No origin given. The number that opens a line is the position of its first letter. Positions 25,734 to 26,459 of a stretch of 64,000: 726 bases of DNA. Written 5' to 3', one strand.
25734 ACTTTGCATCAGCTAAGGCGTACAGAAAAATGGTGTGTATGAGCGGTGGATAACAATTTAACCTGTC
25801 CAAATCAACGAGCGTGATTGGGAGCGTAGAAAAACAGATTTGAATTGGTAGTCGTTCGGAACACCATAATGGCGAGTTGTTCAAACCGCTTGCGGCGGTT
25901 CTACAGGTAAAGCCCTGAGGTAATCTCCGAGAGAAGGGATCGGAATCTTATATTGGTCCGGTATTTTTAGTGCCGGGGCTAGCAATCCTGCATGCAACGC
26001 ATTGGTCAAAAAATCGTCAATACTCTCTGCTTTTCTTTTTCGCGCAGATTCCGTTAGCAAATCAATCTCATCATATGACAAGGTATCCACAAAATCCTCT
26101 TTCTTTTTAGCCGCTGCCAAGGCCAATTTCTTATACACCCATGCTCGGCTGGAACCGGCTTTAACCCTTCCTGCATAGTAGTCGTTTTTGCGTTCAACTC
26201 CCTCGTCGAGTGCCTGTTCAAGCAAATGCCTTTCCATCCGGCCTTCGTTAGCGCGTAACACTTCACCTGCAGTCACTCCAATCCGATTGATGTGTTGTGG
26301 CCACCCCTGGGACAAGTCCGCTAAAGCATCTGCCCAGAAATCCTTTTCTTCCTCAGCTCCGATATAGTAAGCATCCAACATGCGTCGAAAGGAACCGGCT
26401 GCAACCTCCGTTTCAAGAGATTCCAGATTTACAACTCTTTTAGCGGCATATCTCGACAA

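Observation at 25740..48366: Two same-orientation copies of a 1.3-kb ATPase gene exactly 21,151 bp apart, bracketing the adhesin island and four housekeeping-type genes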

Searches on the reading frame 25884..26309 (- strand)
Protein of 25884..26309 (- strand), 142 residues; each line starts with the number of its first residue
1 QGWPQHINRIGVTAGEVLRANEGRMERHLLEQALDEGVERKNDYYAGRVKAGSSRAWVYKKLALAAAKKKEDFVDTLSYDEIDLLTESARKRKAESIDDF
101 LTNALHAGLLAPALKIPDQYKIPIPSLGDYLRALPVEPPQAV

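Call 86: search_protein_families(library=pfam, proteins=[window:25884-26309:-], max_evalue=10)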
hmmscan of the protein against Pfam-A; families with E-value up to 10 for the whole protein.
seq(142 aa): 0 families
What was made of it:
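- Closest known: Orc1/Cdc6 replication initiators. Different: No Cdc6_C Pfam hit (call 86).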
